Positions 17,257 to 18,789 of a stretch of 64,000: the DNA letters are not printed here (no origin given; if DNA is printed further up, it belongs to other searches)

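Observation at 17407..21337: E1/SpnQ-like 3-dehydratase operon with SDR, rmlB and rmlA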

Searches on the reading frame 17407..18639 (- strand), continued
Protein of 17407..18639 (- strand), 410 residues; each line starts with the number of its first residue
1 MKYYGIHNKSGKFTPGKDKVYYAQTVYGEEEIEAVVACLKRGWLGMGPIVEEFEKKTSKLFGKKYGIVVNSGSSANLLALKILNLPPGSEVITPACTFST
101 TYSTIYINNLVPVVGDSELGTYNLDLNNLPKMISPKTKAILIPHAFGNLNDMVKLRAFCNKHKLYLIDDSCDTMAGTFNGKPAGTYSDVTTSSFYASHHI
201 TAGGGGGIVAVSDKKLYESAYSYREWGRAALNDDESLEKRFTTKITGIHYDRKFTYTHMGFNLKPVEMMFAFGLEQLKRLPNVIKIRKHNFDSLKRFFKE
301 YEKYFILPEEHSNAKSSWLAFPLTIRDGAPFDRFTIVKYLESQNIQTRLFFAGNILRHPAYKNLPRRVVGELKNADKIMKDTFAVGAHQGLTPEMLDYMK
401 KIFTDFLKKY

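Call 19: search_protein_families(library=pfam, proteins=[P0122, P0126, P0127, P0158, P0164, P0182, P0131, P0137, P0141, P0165], max_evalue=0.00001)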
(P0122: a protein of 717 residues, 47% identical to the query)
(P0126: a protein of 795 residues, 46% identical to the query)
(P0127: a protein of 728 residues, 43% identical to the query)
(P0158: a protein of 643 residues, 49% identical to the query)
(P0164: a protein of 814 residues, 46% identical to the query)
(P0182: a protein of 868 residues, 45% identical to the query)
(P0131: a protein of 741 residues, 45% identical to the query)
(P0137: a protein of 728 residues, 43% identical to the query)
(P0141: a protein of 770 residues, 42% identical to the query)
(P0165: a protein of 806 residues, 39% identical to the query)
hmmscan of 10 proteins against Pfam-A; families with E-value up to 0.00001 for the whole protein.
P0122 (717 aa): 9 families
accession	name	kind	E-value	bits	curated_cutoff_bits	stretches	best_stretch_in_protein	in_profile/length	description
PF01041.23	DegT_DnrJ_EryC1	-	9.6e-82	275.5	19.8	1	335-705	4-354/360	DegT/DnrJ/EryC1/StrS aminotransferase family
PF01370.27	Epimerase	-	2.2e-36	125.9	20.9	1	7-225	1-238/240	NAD dependent epimerase/dehydratase family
PF16363.11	GDP_Man_Dehyd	-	7.5e-27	95.1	27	1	40-291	57-330/332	GDP-mannose 4,6 dehydratase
PF04321.23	RmlD_sub_bind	-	1.8e-23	83.5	27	1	6-264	2-250/287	RmlD substrate binding domain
PF01073.25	3Beta_HSD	-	2e-18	66.9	22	1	40-212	50-225/280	3-beta hydroxysteroid dehydrogenase/isomerase family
PF07993.18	NAD_binding_4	-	8e-12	45.3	20.1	1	58-212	90-258/258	Male sterility protein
PF01053.26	Cys_Met_Meta_PP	-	1.9e-07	30.4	27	1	357-477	54-174/381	Cys/Met metabolism PLP-dependent enzyme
PF13460.12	NAD_binding_10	-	5.6e-07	30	27.2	1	38-165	42-145/184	NAD(P)H-binding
PF02719.21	Polysacc_synt_2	-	7.2e-06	25.8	20.2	0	32-112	51-130/293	Polysaccharide biosynthesis protein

P0126 (795 aa): 9 families
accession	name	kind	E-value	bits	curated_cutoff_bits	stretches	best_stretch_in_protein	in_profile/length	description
PF01041.23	DegT_DnrJ_EryC1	-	6.2e-83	279.4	19.8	1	20-399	5-357/360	DegT/DnrJ/EryC1/StrS aminotransferase family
PF16363.11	GDP_Man_Dehyd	-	1.4e-67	228.9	27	1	453-758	1-328/332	GDP-mannose 4,6 dehydratase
PF01370.27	Epimerase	-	5.2e-61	206.5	20.9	1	452-698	1-240/240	NAD dependent epimerase/dehydratase family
PF02719.21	Polysacc_synt_2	-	3.2e-16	59.8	20.2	1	452-687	1-215/293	Polysaccharide biosynthesis protein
PF04321.23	RmlD_sub_bind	-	9.2e-14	51.6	27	1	451-639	2-154/287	RmlD substrate binding domain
PF07993.18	NAD_binding_4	-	9.9e-13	48.3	20.1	1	454-634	1-205/258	Male sterility protein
PF01073.25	3Beta_HSD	-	1.1e-12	48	22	1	453-679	1-222/280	3-beta hydroxysteroid dehydrogenase/isomerase family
PF01053.26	Cys_Met_Meta_PP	-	2.3e-06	26.9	27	1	39-185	51-195/381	Cys/Met metabolism PLP-dependent enzyme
PF01212.27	Beta_elim_lyase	-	4.8e-06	26.5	27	0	40-219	32-227/288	Beta-eliminating lyase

P0127 (728 aa): 5 families
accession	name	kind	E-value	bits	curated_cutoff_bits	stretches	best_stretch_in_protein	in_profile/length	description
PF01041.23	DegT_DnrJ_EryC1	-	1.1e-74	252.3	19.8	1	20-396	5-359/360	DegT/DnrJ/EryC1/StrS aminotransferase family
PF01370.27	Epimerase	-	2.3e-44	152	20.9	1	435-657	1-240/240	NAD dependent epimerase/dehydratase family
PF16363.11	GDP_Man_Dehyd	-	3.7e-33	115.8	27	1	436-720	1-330/332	GDP-mannose 4,6 dehydratase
PF04321.23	RmlD_sub_bind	-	1.1e-13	51.3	27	1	434-681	2-240/287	RmlD substrate binding domain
PF02719.21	Polysacc_synt_2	-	2.3e-08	34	20.2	0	475-678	62-250/293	Polysaccharide biosynthesis protein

P0158 (643 aa): 1 family
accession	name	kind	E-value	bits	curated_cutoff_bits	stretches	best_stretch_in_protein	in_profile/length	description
PF01041.23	DegT_DnrJ_EryC1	-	6.9e-73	246.4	19.8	1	15-374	4-359/360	DegT/DnrJ/EryC1/StrS aminotransferase family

P0164 (814 aa): 3 families
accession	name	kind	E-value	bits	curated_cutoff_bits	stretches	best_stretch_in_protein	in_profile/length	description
PF01041.23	DegT_DnrJ_EryC1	-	8e-68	229.7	19.8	1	445-808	4-358/360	DegT/DnrJ/EryC1/StrS aminotransferase family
PF00908.23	dTDP_sugar_isom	-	4.3e-15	56.3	27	1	15-136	38-166/168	dTDP-4-dehydrorhamnose 3,5-epimerase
PF01370.27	Epimerase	-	8.7e-08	32.3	20.9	1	161-275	2-137/240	NAD dependent epimerase/dehydratase family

P0182 (868 aa): 6 families
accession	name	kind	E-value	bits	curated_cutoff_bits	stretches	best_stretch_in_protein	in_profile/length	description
PF01041.23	DegT_DnrJ_EryC1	-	1.6e-70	238.5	19.8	1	507-861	4-358/360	DegT/DnrJ/EryC1/StrS aminotransferase family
PF04321.23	RmlD_sub_bind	-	7e-50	170.1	27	1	183-467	4-267/287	RmlD substrate binding domain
PF00908.23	dTDP_sugar_isom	-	5.1e-34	117.8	27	1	8-167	2-167/168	dTDP-4-dehydrorhamnose 3,5-epimerase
PF01370.27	Epimerase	-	7e-23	81.7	20.9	1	183-406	2-240/240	NAD dependent epimerase/dehydratase family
PF01073.25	3Beta_HSD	-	6.6e-09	35.6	22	1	183-389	1-225/280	3-beta hydroxysteroid dehydrogenase/isomerase family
PF16363.11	GDP_Man_Dehyd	-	1.2e-07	31.9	27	1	183-339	1-174/332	GDP-mannose 4,6 dehydratase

P0131 (741 aa): 6 families
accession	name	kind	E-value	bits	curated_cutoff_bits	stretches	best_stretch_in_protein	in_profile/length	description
PF01041.23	DegT_DnrJ_EryC1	-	6.5e-85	285.9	19.8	1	348-728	6-358/360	DegT/DnrJ/EryC1/StrS aminotransferase family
PF04321.23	RmlD_sub_bind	-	7.2e-68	229.2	27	1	4-286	2-281/287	RmlD substrate binding domain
PF01370.27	Epimerase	-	2.2e-24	86.6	20.9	1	5-179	1-195/240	NAD dependent epimerase/dehydratase family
PF16363.11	GDP_Man_Dehyd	-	7.5e-10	39.2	27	1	6-145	1-165/332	GDP-mannose 4,6 dehydratase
PF02719.21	Polysacc_synt_2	-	8.9e-07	28.8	20.2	1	45-145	62-150/293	Polysaccharide biosynthesis protein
PF07993.18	NAD_binding_4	-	9.4e-06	25.4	20.1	0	53-166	83-211/258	Male sterility protein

P0137 (728 aa): 5 families
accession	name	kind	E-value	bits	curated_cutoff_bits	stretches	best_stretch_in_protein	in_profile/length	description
PF01041.23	DegT_DnrJ_EryC1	-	5.4e-86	289.5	19.8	1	336-718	8-359/360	DegT/DnrJ/EryC1/StrS aminotransferase family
PF04321.23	RmlD_sub_bind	-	3.2e-64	217.2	27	1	1-273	1-270/287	RmlD substrate binding domain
PF01370.27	Epimerase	-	8.9e-26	91.2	20.9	1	3-208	1-228/240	NAD dependent epimerase/dehydratase family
PF16363.11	GDP_Man_Dehyd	-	4.2e-11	43.3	27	1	38-231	56-263/332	GDP-mannose 4,6 dehydratase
PF02719.21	Polysacc_synt_2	-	4.3e-08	33.1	20.2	1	41-141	61-149/293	Polysaccharide biosynthesis protein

P0141 (770 aa): 8 families
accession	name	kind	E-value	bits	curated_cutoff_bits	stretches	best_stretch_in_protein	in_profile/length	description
PF01041.23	DegT_DnrJ_EryC1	-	1.7e-86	291.1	19.8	1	370-755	6-356/360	DegT/DnrJ/EryC1/StrS aminotransferase family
PF01370.27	Epimerase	-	1.2e-45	156.2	20.9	1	9-234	1-240/240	NAD dependent epimerase/dehydratase family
PF16363.11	GDP_Man_Dehyd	-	2e-43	149.6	27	1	10-297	1-331/332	GDP-mannose 4,6 dehydratase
PF01073.25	3Beta_HSD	-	6.5e-15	55.3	22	1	10-221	1-229/280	3-beta hydroxysteroid dehydrogenase/isomerase family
PF02719.21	Polysacc_synt_2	-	1.8e-10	41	20.2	1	9-268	1-267/293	Polysaccharide biosynthesis protein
PF04321.23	RmlD_sub_bind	-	8.8e-09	35.3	27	1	8-219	2-195/287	RmlD substrate binding domain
PF07993.18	NAD_binding_4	-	7e-08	32.4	20.1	0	11-34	1-25/258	Male sterility protein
PF13460.12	NAD_binding_10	-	2.1e-06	28.1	27.2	1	13-166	1-141/184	NAD(P)H-binding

P0165 (806 aa): 5 families
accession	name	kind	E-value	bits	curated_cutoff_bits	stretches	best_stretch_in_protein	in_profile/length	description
PF01041.23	DegT_DnrJ_EryC1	-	8.5e-89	298.7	19.8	1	45-429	4-359/360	DegT/DnrJ/EryC1/StrS aminotransferase family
PF01370.27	Epimerase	-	1.9e-32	113.1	20.9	1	486-732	1-240/240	NAD dependent epimerase/dehydratase family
PF16363.11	GDP_Man_Dehyd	-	5.9e-19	69.1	27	1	562-799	82-332/332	GDP-mannose 4,6 dehydratase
PF07993.18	NAD_binding_4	-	1.3e-06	28.2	20.1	0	568-670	97-209/258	Male sterility protein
PF01212.27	Beta_elim_lyase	-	8.6e-06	25.7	27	0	67-194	35-170/288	Beta-eliminating lyase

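Call 28: find_encoding_contigs(protein=P0010, flank=8000, max_places=2)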
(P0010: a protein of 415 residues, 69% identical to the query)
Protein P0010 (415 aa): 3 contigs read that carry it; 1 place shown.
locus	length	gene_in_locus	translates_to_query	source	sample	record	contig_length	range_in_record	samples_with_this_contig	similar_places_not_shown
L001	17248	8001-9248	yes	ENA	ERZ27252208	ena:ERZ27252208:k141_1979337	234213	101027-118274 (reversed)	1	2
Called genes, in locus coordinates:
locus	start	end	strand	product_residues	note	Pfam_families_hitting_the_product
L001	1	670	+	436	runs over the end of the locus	-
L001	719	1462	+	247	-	PF00535:Glycos_transf_2, PF10111:Glyco_tranf_2_2 (faint)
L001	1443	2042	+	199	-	PF00891:Methyltransf_2 (weak), PF01209:Ubie_methyltran, PF13489:Methyltransf_23, PF05175:MTS (weak), PF13847:Methyltransf_31, PF08241:Methyltransf_11, PF08242:Methyltransf_12, PF13649:Methyltransf_25, +1 more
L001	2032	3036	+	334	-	PF01073:3Beta_HSD, PF01370:Epimerase, PF02719:Polysacc_synt_2 (weak), PF04321:RmlD_sub_bind, PF16363:GDP_Man_Dehyd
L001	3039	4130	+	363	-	PF00266:Aminotran_5, PF01041:DegT_DnrJ_EryC1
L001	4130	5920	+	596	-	-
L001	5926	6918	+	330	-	PF00535:Glycos_transf_2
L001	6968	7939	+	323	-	PF01073:3Beta_HSD, PF01370:Epimerase, PF04321:RmlD_sub_bind, PF16363:GDP_Man_Dehyd, PF07993:NAD_binding_4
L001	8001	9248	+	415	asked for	PF00155:Aminotran_1_2 (weak), PF01041:DegT_DnrJ_EryC1, PF01053:Cys_Met_Meta_PP, PF01212:Beta_elim_lyase (weak)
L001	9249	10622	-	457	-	PF02397:Bac_transf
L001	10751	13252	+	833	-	PF04932:Wzy_C, PF00515:TPR_1 (faint), PF07719:TPR_2 (faint), PF13424:TPR_12 (faint), PF12569:NatA_aux_su (faint), PF13431:TPR_17 (faint), PF13181:TPR_8 (weak), PF21033:RMD1-3 (weak), +5 more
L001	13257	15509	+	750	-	PF00082:Peptidase_S8, PF13517:FG-GAP_3 (weak), PF01839:FG-GAP (weak), PF13517:FG-GAP_3 (weak)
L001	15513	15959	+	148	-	PF04138:GtrA_DPMS_TM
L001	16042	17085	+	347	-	PF04321:RmlD_sub_bind (weak), PF01073:3Beta_HSD, PF01370:Epimerase, PF02719:Polysacc_synt_2, PF16363:GDP_Man_Dehyd, PF07993:NAD_binding_4 (weak)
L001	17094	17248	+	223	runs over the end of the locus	PF00535:Glycos_transf_2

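Call 29: find_encoding_contigs(protein=P0089, flank=8000, max_places=2)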
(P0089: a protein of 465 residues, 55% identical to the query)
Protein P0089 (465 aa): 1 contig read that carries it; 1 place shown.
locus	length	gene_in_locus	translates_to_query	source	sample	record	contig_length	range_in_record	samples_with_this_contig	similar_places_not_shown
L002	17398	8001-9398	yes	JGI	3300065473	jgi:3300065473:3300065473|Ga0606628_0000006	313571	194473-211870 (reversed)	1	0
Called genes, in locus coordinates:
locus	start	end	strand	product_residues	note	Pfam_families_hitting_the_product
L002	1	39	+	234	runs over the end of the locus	PF13489:Methyltransf_23, PF07021:MetW, PF13847:Methyltransf_31, PF08241:Methyltransf_11, PF08242:Methyltransf_12, PF13649:Methyltransf_25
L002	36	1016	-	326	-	PF01467:CTP_transf_like, PF13419:HAD_2 (faint), PF08645:PNK3P, PF13242:Hydrolase_like (weak)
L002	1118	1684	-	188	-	PF13671:AAA_33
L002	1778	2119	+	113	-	PF02311:AraC_binding (weak), PF07883:Cupin_2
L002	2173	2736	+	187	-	-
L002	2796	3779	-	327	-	-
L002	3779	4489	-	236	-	PF13578:Methyltransf_24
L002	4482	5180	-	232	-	PF01370:Epimerase, PF04321:RmlD_sub_bind, PF01073:3Beta_HSD, PF02719:Polysacc_synt_2, PF16363:GDP_Man_Dehyd, PF07993:NAD_binding_4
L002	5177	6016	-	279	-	PF01370:Epimerase, PF04321:RmlD_sub_bind, PF01073:3Beta_HSD (weak), PF07993:NAD_binding_4 (weak), PF16363:GDP_Man_Dehyd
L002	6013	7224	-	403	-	-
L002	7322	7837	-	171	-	PF00293:NUDIX (weak)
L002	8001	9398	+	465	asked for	PF01041:DegT_DnrJ_EryC1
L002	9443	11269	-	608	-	PF00664:ABC_membrane, PF00005:ABC_tran, PF02463:SMC_N (faint)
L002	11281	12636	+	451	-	PF01943:Polysacc_synt, PF13440:Polysacc_synt_3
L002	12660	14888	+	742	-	PF04932:Wzy_C, PF13176:TPR_7 (faint), PF13428:TPR_14 (faint), PF13431:TPR_17 (faint), PF07719:TPR_2 (faint), PF13414:TPR_11 (faint), PF21033:RMD1-3 (weak), PF13181:TPR_8 (weak), +4 more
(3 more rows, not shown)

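Call 38: find_related_loci(query=A1, collection=genome_contigs, flank=10000)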
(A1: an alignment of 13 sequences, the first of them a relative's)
Query A1 (410 aa) in genome_contigs; peptide patterns used: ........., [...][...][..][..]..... (x = any residue, [..] = any of these).
214 stretches matched a pattern; 191 encode a relative of the query (tblastn E <= 1e-3); the best 80 are kept; 80 distinct loci.
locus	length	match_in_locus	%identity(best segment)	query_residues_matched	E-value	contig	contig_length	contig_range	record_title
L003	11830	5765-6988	69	3-410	0e+0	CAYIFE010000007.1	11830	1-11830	MAG TPA_asm: uncultured Candidatus Saccharibacteria bacterium isolate ERP119705_co1_1103 genome assembly, contig: NODE_7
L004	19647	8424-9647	69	3-409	0e+0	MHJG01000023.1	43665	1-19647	MAG: Candidatus Harrisonbacteria bacterium RIFCSPHIGHO2_02_FULL_42_16 rifcsphigho2_02_scaffold_914, whole genome shotgun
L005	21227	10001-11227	67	2-410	0e+0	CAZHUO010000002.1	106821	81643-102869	MAG TPA_asm: uncultured Gammaproteobacteria bacterium isolate SRP263991_co5_609 genome assembly, contig: NODE_423_length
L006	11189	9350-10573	68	3-410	0e+0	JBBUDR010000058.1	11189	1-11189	MAG: Patescibacteria group bacterium isolate H41-bin114_1 H41_bin114_1_000000000058, whole genome shotgun sequence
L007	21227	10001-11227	67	2-410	0e+0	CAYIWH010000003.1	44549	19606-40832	MAG TPA_asm: uncultured Candidatus Saccharibacteria bacterium isolate ERP119705_co3_559 genome assembly, contig: NODE_74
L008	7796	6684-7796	68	3-372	0e+0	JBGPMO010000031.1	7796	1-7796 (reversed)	MAG: Candidatus Paceibacteria bacterium isolate OBJ_0618_7090110_236 k141_7975823_length_7796_cov_9.0000, whole genome s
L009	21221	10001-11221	59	3-410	7e-169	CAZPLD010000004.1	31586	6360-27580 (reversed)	MAG TPA_asm: uncultured Candidatus Saccharibacteria bacterium isolate binchicken_co227_99 genome assembly, contig: NODE_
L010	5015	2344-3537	60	12-410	4e-171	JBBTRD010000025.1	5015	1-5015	MAG: Patescibacteria group bacterium isolate H41-bin020_1 H41_bin020_1_000000000025, whole genome shotgun sequence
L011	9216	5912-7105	59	12-410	1e-166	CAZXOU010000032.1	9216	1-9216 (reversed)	MAG TPA_asm: uncultured Gammaproteobacteria bacterium isolate binchicken_co48_459 genome assembly, contig: NODE_12343_le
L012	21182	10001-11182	61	12-406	3e-166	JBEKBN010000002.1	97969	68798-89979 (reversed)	MAG: Minisyncoccia bacterium isolate SPRUCE 137 SPRUCE_137_2, whole genome shotgun sequence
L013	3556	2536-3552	69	3-341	9e-166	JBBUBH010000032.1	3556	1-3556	MAG: Patescibacteria group bacterium isolate H52-bin061_1 H52_bin061_1_000000000032, whole genome shotgun sequence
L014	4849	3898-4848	73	3-319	3e-162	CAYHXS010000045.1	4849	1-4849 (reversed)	MAG TPA_asm: uncultured Candidatus Saccharibacteria bacterium isolate ERP119705_co17_1020 genome assembly, contig: NODE_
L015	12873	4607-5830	67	3-410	0e+0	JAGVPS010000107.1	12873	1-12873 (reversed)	MAG: Candidatus Paceibacterota bacterium isolate DeMMO3_58 c_000000025634, whole genome shotgun sequence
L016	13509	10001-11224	53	8-409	5e-145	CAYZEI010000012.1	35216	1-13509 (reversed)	MAG TPA_asm: uncultured Candidatus Saccharibacteria bacterium isolate SRP278252_co1_767 genome assembly, contig: NODE_18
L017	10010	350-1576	57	8-410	3e-145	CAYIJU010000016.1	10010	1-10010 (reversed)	MAG TPA_asm: uncultured Candidatus Saccharibacteria bacterium isolate ERP119705_co20_288 genome assembly, contig: NODE_8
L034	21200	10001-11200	53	9-410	9e-132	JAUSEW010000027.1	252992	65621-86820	MAG: Candidatus Levyibacteriota bacterium isolate E14_maxbin.252 E14_k141_1713433, whole genome shotgun sequence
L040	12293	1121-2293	53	19-410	1e-129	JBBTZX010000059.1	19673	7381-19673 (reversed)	MAG: Patescibacteria group bacterium isolate H14-bin027_1 H14_bin027_1_000000000059, whole genome shotgun sequence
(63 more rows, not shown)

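Call 62: predict_structure(alignment_id=A2)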
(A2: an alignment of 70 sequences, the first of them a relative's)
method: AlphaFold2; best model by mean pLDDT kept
length: 410 residues; sequences in the alignment: 70
mean_pLDDT: 93.9   pTM: 0.91
mean pLDDT of the five models: 93.9, 92.9, 92.3, 91.0, 90.3
residues with pLDDT >= 90: 349; 70-90: 53; 50-70: 8; < 50: 0
segments of 3 or more residues with pLDDT < 50: none
pLDDT, mean of each block of 10 residues (from residue 1): 64 90 92 96 88 96 97 97 98 94 97 97 95 98 91 98 97 89 97 87 93 97 92 86 92 92 93 96 94 98 98 93 98 98 95 92 96 96 96 97 98
secondary structure, 60 per line:
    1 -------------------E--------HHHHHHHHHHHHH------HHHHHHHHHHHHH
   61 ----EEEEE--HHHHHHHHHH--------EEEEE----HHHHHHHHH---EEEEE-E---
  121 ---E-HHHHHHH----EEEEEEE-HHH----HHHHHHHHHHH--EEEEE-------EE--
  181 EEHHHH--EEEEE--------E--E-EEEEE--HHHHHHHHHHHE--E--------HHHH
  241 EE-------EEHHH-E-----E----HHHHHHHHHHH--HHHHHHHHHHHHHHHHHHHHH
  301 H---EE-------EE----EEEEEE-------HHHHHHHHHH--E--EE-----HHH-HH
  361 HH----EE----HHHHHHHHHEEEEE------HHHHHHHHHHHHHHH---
elements in order: H29-41 H48-60 E65-69 H72-81 E90-94 H99-107 E111-115 H126-132 E137-143 H152-162 E165-169 H183-186 E189-193 E207-211 H214-224 H237-240 H267-277 H280-301 E320-325 H333-342 H359-362 H373-381 E382-386 H393-407
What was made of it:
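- The model is confident (pLDDT 93.9, call 62).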

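Call 64: fold_search(model_id=the predicted structure, library=pdb)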
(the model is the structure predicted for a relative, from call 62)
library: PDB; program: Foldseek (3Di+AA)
matches with E <= 10: 1973; with E <= 0.001: 1447
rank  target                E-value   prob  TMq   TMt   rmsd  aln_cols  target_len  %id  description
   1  3bb8_A                4.9e-45  1.00  0.91  0.89   2.8       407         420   39  E1 Dehydrase H220K Mutant (released 2008-09-16)
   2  3bcx_A                5.9e-45  1.00  0.91  0.89   2.8       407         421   40  E1 Dehydrase (released 2007-11-27)
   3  3bcx_B                1.7e-44  1.00  0.91  0.89   2.7       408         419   39  E1 Dehydrase (released 2007-11-27)
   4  2gms_B                2.1e-35  1.00  0.86  0.90   2.8       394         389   29  E coli GDP-4-keto-6-deoxy-D-mannose-3-dehydratase with bound hydrated PLP (released 2006-09-05)
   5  3b8x_A                4.2e-35  1.00  0.85  0.90   2.9       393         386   29  Crystal structure of GDP-4-keto-6-deoxymannose-3-dehydratase (ColD) H188N mutant with bound GDP-perosamine (released 2007-11-27)
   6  2gms_A                5.3e-35  1.00  0.84  0.88   3.0       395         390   29  E coli GDP-4-keto-6-deoxy-D-mannose-3-dehydratase with bound hydrated PLP (released 2006-09-05)
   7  3gr9_C                8.7e-35  1.00  0.86  0.90   2.6       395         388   30  Crystal structure of ColD H188K S187N (released 2009-06-16)
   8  2r0t_A                1.2e-34  1.00  0.86  0.91   2.5       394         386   30  Crystal structure of GDP-4-keto-6-deoxymannose-3-dehydratase with a trapped PLP-glutamate geminal diamine (released 2007-12-18)
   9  3gr9_A                1.2e-34  1.00  0.85  0.91   2.6       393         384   30  Crystal structure of ColD H188K S187N (released 2009-06-16)
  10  7b0d_A                1.3e-34  1.00  0.81  0.90   1.9       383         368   28  Sugar transaminase from Archaeoglobus veneficus (released 2021-12-01)
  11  3b8x_B                2.1e-34  1.00  0.84  0.89   2.7       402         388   29  Crystal structure of GDP-4-keto-6-deoxymannose-3-dehydratase (ColD) H188N mutant with bound GDP-perosamine (released 2007-11-27)
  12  3gr9_B                2.2e-34  1.00  0.84  0.89   3.0       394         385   28  Crystal structure of ColD H188K S187N (released 2009-06-16)
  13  3gr9_E                2.3e-34  1.00  0.83  0.89   2.8       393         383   30  Crystal structure of ColD H188K S187N (released 2009-06-16)
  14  3gr9_F                3.2e-34  1.00  0.86  0.91   2.6       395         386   30  Crystal structure of ColD H188K S187N (released 2009-06-16)
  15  3bn1_C                3.6e-34  1.00  0.85  0.95   1.8       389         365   25  Crystal structure of GDP-perosamine synthase (released 2008-03-18)
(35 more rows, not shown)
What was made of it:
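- On E1 / RfbH: Foldseek against 3bcx gives TM 0.91, rmsd 2.8 and E 6e-45 (call 64).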
